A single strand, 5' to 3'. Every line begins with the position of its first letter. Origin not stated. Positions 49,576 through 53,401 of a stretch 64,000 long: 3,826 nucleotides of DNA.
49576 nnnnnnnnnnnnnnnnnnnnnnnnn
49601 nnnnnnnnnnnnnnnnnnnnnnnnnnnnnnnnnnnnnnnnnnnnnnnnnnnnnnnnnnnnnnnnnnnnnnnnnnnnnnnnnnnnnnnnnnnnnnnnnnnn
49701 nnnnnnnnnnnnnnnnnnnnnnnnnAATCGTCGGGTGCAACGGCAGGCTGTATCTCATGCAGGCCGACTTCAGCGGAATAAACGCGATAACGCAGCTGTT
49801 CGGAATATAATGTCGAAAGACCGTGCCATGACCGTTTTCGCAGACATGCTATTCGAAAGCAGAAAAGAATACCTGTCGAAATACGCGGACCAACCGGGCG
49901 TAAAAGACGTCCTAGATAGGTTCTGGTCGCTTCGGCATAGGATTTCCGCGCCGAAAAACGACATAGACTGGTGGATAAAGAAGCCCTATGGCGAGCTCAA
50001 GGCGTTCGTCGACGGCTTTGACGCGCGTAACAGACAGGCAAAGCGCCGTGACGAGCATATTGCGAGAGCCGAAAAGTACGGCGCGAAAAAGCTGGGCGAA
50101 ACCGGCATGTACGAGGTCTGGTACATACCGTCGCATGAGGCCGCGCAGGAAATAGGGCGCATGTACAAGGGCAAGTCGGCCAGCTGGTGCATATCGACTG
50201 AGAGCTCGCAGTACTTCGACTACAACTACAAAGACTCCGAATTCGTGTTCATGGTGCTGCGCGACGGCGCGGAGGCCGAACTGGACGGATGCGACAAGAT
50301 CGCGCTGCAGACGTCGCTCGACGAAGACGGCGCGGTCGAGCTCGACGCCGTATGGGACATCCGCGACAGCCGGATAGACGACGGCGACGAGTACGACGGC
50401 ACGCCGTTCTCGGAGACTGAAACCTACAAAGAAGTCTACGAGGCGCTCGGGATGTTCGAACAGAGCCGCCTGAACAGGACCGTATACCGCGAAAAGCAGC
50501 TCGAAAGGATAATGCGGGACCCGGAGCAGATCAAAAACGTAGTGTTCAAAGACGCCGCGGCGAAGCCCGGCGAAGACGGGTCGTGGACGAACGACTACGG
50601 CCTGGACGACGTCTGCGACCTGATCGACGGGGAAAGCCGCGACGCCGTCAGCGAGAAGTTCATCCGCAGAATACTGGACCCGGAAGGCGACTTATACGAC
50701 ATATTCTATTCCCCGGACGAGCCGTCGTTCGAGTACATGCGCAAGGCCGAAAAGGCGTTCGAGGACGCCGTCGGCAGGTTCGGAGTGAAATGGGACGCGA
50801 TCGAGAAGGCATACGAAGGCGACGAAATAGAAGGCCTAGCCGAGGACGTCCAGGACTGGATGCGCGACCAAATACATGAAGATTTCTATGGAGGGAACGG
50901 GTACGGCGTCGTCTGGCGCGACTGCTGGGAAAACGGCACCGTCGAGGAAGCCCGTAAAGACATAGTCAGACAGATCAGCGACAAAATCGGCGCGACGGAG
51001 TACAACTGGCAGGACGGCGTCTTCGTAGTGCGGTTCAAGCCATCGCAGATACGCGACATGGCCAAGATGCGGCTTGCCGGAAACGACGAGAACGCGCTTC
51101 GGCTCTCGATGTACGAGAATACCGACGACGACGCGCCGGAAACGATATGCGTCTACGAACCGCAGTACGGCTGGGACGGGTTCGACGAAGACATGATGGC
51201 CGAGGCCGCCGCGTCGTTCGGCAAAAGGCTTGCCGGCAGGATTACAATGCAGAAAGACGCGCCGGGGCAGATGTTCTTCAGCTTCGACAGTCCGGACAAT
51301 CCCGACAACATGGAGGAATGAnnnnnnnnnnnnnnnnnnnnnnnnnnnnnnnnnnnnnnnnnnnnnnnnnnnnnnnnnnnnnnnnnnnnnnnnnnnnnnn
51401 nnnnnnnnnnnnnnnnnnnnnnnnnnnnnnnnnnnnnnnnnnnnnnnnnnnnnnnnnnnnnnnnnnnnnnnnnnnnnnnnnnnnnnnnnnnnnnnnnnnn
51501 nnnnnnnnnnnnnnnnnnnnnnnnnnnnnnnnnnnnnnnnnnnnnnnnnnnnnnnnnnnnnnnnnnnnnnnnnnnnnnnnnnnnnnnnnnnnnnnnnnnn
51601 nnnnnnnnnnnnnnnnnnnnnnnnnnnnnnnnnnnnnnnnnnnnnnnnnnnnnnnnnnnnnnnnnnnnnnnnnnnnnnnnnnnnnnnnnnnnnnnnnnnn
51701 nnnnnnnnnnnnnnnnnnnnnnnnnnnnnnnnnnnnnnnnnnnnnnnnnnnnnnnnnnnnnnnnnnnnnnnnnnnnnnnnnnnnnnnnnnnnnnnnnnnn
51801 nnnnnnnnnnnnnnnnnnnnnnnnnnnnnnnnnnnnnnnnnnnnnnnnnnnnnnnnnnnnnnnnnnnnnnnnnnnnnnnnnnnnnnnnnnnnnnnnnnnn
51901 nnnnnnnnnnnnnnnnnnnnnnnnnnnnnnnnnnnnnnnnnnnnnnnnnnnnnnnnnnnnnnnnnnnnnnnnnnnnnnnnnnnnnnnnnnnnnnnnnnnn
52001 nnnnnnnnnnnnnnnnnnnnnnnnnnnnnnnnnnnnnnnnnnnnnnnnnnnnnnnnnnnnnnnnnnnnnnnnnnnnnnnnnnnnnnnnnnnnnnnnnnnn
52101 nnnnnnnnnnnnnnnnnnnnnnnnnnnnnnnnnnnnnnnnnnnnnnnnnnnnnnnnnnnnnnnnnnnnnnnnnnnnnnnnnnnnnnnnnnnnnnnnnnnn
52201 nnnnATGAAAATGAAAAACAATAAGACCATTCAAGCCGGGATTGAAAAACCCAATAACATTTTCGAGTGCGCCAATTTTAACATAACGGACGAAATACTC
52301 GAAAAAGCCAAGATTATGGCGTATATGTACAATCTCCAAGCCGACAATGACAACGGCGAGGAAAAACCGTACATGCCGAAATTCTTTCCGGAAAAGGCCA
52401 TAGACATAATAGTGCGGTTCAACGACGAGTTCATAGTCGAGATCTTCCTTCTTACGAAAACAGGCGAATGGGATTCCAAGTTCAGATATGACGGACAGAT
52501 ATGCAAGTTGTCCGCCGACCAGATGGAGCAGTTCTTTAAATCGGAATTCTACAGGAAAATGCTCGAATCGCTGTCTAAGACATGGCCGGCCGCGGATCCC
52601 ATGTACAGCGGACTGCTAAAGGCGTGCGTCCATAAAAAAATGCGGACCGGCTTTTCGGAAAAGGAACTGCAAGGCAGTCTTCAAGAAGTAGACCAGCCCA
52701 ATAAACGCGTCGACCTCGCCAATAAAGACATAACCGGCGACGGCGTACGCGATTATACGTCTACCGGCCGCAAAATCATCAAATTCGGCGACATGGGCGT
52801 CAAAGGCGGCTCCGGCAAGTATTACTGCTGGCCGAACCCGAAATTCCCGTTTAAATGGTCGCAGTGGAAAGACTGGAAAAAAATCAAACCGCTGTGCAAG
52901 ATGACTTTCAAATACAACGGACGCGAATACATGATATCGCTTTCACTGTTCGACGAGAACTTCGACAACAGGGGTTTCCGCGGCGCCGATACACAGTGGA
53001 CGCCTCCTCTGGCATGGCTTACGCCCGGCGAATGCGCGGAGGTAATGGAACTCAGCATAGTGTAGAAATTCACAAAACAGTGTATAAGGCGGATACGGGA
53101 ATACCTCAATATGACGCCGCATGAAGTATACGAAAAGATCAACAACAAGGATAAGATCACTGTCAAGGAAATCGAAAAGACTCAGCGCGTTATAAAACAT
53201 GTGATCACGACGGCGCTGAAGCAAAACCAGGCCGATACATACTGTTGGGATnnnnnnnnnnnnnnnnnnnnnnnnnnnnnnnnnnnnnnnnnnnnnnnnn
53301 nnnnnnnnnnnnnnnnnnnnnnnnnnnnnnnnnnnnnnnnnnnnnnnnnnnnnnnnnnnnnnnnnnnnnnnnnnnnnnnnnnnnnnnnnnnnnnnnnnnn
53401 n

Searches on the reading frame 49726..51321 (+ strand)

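Call 14: search_protein_families(library=phrogs, max_evalue=0.001, proteins=[window:49726-51321:+])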
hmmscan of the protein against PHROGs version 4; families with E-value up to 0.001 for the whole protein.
window:49726-51321:+ (531 aa): 1 family
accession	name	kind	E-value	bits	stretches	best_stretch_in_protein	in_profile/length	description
phrog_28193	-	unknown function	7.5e-09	35.9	1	39-178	17-161/681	-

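Call 52: search_protein_families(library=pfam, max_evalue=0.001, proteins=[window:49726-51321:+])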
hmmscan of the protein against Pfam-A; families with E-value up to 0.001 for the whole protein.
window:49726-51321:+ (531 aa): 0 families

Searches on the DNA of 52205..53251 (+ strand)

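Call 48: search_dna_similar(query=window:52205-53251:+, collection=phages, mode=distant, max_rows=10)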
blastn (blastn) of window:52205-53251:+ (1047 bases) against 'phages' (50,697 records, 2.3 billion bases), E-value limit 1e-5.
No match.
